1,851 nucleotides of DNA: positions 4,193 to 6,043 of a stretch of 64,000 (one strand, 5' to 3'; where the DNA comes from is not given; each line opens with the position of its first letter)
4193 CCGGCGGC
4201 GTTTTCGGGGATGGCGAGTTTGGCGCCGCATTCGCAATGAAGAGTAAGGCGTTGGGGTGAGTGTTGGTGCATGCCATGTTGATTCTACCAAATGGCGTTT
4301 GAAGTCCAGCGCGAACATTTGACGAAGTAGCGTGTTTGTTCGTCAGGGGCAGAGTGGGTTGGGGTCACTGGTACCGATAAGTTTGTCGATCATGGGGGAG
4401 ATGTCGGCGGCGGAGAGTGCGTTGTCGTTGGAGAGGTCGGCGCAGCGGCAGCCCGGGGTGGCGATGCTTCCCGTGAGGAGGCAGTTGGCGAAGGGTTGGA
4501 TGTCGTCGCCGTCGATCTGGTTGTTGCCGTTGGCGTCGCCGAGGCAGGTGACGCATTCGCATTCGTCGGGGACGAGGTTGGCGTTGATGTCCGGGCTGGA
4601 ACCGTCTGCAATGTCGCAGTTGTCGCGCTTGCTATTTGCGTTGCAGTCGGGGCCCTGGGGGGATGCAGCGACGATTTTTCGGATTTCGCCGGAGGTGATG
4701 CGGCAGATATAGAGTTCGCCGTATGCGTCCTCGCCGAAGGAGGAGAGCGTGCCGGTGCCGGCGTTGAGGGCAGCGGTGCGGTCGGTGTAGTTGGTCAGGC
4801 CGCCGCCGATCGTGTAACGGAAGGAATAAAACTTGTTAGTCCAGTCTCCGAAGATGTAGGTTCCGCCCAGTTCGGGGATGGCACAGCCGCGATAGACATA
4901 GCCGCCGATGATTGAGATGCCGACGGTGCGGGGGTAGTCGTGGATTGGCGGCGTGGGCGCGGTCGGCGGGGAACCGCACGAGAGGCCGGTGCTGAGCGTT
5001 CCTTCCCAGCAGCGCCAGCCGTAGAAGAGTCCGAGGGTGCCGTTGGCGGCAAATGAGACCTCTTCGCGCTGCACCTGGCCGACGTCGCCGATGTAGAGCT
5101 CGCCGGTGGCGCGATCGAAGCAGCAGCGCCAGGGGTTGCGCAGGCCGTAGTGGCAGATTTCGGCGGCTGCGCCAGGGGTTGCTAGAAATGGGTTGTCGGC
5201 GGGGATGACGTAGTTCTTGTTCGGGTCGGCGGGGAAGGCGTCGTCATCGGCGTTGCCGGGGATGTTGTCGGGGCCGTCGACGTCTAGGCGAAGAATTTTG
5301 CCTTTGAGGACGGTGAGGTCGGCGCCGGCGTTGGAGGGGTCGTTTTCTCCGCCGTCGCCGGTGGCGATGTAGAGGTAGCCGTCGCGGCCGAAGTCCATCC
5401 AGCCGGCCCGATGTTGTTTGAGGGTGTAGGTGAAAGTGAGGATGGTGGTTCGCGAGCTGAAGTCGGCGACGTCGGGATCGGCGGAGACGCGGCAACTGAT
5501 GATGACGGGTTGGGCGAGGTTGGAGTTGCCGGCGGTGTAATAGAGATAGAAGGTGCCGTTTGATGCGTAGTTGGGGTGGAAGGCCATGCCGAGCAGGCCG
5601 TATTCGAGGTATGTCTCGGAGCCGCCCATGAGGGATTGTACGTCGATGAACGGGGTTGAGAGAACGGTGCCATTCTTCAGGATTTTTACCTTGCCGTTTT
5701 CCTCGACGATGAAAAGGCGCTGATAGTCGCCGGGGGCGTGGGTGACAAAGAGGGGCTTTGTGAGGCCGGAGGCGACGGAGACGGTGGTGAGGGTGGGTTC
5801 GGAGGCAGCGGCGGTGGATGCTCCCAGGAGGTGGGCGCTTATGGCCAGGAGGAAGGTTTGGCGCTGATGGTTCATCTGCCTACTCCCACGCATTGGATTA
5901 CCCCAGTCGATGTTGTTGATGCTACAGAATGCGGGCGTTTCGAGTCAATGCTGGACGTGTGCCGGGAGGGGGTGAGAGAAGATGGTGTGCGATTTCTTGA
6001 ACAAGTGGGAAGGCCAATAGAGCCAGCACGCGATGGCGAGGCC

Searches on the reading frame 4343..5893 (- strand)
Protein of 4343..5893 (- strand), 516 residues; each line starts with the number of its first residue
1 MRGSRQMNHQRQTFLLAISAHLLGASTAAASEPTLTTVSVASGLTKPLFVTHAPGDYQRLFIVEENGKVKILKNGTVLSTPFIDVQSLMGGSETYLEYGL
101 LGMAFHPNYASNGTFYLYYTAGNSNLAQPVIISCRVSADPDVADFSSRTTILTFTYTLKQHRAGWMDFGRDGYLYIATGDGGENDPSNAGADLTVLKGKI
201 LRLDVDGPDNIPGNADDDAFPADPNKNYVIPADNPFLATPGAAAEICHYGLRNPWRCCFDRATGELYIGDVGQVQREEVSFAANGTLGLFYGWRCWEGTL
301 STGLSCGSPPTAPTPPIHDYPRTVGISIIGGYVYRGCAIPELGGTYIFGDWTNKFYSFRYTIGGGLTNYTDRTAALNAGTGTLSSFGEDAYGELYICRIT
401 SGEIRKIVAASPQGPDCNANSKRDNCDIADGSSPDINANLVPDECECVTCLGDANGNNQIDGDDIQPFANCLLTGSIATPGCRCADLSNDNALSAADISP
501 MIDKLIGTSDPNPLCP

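Call 36: find_encoding_contigs(protein=window:4343-5893:-, flank=10000, max_places=6)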
Protein window:4343-5893:- (516 aa): no gene with exactly this product is on record in the collection.
